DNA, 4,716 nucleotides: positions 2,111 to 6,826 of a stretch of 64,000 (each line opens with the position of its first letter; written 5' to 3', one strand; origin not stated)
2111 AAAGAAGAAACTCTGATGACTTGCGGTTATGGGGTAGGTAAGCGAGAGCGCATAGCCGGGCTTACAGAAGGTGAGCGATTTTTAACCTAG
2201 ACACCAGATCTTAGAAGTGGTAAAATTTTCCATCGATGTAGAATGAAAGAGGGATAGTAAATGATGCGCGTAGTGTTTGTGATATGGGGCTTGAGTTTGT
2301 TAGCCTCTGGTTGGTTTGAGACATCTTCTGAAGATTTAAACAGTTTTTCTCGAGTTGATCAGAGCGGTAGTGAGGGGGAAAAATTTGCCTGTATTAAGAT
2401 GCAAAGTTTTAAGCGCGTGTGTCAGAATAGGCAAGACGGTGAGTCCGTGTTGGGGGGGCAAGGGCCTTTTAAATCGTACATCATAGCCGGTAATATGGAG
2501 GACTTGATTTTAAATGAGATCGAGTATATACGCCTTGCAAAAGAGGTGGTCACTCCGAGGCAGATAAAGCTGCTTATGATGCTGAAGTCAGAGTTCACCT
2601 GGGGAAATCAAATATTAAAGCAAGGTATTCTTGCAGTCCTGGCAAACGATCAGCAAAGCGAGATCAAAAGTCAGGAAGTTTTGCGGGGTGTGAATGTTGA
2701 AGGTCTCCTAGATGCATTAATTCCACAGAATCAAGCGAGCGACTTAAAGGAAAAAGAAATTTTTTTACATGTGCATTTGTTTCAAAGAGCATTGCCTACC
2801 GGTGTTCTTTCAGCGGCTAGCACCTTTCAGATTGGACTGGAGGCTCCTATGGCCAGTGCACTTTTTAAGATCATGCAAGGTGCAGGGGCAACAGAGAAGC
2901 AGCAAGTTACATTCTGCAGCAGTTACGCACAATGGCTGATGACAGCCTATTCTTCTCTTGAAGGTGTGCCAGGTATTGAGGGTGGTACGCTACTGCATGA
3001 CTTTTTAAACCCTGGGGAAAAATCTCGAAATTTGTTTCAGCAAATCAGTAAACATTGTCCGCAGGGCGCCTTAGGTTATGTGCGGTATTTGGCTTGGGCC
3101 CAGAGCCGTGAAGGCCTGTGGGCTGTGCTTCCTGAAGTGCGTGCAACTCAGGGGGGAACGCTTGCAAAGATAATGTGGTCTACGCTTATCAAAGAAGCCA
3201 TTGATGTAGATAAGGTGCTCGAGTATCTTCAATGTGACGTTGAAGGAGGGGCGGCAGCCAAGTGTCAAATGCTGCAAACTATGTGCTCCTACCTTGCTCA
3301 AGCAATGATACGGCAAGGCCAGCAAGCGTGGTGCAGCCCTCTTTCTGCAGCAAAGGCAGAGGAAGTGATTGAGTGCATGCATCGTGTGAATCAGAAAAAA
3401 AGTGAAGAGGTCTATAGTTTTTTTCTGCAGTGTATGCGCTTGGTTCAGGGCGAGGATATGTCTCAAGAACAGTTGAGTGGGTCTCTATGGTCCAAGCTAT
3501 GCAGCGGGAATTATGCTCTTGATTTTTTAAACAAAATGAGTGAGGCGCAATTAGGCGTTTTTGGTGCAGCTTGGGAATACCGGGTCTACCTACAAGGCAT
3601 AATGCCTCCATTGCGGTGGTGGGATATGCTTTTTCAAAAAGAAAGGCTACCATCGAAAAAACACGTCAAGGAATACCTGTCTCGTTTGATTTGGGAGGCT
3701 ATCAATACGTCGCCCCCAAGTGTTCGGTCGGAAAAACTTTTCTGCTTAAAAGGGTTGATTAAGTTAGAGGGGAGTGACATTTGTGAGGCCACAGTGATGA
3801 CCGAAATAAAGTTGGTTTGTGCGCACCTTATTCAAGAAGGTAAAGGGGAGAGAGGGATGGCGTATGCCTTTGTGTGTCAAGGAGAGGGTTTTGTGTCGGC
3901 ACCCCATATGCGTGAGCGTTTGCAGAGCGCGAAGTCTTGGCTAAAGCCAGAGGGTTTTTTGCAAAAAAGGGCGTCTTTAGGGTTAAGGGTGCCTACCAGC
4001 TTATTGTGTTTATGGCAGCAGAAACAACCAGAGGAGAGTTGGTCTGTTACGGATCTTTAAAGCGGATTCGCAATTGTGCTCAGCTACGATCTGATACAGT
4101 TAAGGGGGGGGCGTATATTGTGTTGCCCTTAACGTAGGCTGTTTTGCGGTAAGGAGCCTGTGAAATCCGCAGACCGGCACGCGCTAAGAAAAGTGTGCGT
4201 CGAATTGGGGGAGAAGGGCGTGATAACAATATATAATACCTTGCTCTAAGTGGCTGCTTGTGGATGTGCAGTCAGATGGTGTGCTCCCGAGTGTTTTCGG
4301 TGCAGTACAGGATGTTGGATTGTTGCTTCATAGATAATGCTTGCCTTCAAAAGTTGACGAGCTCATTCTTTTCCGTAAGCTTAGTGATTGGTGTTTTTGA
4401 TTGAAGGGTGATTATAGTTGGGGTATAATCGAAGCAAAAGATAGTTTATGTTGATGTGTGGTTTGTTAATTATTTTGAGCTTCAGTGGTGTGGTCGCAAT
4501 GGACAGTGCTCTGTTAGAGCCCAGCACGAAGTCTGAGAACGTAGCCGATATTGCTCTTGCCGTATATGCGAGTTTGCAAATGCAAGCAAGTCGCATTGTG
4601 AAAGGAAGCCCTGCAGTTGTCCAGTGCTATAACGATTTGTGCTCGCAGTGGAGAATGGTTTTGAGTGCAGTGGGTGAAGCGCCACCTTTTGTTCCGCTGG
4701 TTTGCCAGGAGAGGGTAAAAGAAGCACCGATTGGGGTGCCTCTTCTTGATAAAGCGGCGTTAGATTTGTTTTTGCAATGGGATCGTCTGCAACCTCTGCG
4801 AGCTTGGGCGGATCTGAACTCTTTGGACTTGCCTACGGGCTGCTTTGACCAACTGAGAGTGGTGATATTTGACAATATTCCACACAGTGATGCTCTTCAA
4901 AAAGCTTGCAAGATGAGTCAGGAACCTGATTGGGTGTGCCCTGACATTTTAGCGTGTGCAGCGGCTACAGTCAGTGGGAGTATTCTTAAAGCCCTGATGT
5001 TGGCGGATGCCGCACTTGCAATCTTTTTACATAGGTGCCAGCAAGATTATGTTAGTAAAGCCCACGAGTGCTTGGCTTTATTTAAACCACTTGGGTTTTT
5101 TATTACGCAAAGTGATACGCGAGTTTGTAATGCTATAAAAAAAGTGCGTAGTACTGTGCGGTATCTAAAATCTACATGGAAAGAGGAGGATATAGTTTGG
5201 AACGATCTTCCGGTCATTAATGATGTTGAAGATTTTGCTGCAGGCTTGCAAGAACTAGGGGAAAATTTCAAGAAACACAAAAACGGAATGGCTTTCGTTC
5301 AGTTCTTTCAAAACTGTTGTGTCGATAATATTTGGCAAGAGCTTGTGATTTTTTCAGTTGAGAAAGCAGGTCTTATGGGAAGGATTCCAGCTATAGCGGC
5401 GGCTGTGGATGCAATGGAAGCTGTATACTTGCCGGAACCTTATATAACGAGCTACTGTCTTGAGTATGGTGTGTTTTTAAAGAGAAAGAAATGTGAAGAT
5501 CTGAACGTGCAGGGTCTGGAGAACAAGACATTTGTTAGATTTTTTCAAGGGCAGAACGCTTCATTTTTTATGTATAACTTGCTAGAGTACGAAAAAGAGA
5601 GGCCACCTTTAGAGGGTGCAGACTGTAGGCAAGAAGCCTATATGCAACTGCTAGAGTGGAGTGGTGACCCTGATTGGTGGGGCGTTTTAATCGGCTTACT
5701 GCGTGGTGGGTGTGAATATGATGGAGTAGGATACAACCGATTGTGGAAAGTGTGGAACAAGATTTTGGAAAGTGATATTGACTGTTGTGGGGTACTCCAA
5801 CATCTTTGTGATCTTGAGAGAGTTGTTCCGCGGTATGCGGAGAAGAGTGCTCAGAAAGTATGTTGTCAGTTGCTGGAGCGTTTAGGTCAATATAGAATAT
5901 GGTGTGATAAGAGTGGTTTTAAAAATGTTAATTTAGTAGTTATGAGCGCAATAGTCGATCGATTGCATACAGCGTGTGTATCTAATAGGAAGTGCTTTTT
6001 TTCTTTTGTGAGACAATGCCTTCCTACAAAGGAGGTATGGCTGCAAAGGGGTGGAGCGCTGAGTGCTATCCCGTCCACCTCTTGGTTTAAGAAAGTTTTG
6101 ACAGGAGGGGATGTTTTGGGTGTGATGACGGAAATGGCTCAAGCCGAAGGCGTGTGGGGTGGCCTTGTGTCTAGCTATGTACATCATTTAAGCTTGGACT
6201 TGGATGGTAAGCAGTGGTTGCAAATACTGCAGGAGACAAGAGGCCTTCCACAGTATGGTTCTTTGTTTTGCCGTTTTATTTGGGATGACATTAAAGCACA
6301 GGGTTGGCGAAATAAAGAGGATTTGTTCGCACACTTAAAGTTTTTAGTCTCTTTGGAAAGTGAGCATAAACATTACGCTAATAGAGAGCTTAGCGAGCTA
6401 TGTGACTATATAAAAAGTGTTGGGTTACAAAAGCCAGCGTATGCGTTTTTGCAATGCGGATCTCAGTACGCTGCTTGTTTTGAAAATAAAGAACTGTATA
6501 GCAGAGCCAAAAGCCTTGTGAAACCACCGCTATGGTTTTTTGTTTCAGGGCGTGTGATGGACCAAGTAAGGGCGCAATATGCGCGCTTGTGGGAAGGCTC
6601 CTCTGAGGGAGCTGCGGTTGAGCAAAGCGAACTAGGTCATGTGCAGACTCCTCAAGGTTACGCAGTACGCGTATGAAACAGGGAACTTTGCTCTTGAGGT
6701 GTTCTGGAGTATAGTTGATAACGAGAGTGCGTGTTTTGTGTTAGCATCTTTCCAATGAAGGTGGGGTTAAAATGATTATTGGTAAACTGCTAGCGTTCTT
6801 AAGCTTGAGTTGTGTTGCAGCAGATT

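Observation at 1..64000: Giant tandem array of at least 28 mosaic paralogs encoding secreted Cys/Trp-motif proteins: an apparently undescribed variable protein family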

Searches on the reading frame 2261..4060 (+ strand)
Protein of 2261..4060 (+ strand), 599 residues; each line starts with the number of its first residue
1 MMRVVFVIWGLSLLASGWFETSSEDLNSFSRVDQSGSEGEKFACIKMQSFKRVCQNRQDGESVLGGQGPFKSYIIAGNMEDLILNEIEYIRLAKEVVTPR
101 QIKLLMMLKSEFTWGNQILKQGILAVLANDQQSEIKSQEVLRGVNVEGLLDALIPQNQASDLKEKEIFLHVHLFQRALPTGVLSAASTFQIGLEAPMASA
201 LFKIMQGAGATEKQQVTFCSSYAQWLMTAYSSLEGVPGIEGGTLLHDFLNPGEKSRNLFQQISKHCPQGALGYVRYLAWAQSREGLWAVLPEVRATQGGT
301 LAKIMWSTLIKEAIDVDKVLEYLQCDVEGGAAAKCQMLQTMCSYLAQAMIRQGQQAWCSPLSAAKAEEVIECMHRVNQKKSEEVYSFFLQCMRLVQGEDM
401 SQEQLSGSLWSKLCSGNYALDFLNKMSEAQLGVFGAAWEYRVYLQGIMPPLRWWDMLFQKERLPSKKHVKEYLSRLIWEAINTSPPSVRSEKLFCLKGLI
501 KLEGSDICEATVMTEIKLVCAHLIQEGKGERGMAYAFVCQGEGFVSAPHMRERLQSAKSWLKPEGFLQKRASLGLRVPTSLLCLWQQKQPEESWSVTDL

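Call 94: search_protein_families(library=pfam, proteins=[window:2261-4060:+], max_evalue=0.01)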
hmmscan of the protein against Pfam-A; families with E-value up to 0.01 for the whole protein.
window:2261-4060:+ (599 aa): 0 families

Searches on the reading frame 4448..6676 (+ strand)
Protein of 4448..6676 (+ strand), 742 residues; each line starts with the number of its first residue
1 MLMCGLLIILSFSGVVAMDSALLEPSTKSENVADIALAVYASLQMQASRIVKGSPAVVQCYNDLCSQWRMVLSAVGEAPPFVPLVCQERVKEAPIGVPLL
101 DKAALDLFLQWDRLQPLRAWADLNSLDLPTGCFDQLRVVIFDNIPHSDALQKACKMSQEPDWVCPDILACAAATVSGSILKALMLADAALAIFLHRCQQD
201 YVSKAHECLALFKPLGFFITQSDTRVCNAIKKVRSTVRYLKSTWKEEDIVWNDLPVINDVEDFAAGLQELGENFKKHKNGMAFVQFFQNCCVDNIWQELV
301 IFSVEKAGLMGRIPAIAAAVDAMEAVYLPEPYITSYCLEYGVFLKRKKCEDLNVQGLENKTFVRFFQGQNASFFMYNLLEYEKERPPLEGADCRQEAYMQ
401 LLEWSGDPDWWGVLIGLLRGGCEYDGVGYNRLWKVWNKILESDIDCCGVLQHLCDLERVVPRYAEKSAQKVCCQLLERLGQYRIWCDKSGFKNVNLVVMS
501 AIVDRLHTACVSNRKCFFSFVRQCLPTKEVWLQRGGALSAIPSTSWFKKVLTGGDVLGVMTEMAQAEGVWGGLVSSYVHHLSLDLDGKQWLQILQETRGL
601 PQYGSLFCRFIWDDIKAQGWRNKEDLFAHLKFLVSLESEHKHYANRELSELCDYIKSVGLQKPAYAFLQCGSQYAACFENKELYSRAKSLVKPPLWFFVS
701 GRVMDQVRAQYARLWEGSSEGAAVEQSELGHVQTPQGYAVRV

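Call 4: search_protein_families(library=pfam, proteins=[window:4448-6676:+], max_evalue=0.01)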
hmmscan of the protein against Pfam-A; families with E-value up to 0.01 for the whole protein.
window:4448-6676:+ (742 aa): 0 families

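Call 5: search_protein_families(library=ncbifam, proteins=[window:4448-6676:+], max_evalue=0.01)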
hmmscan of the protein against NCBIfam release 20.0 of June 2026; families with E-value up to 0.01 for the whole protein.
window:4448-6676:+ (742 aa): 0 families

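Call 6: find_homologous_proteins(query=window:4448-6676:+)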
Query window:4448-6676:+ (742 aa): 1 proteins with E <= 0.001 among 8000 candidates.
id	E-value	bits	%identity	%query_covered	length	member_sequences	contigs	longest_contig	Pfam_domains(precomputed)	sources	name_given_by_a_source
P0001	0.0e+0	1738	100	100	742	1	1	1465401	-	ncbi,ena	-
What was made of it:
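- On Lineage-specific tandem families of reduced-genome bacteria (Ichthyocystis IchFam type): The contig is 1,465,401 bp (call 6).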

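Call 7: find_encoding_contigs(protein=P0001, flank=10000, max_places=3)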
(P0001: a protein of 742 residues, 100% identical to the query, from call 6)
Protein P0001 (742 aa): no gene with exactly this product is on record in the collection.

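Call 8: list_cluster_members(proteins=[P0001])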
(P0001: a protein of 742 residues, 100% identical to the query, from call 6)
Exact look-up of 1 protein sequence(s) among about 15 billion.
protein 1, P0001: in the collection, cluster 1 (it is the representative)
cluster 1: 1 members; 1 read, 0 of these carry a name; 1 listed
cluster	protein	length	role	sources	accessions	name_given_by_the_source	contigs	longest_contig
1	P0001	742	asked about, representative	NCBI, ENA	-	-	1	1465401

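Call 9: find_related_loci(query=window:4448-6676:+, collection=genome_contigs, flank=10000)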
Query window:4448-6676:+ (742 aa) in genome_contigs; peptide patterns used: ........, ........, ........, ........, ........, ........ (x = any residue, [..] = any of these).
54 stretches matched a pattern, but none encodes a relative of the query by tblastn (E <= 1e-3).

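Call 72: search_protein_families(library=phrogs, proteins=[window:4448-6676:+], max_evalue=0.01)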
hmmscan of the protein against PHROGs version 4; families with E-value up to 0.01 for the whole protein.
window:4448-6676:+ (742 aa): 0 families
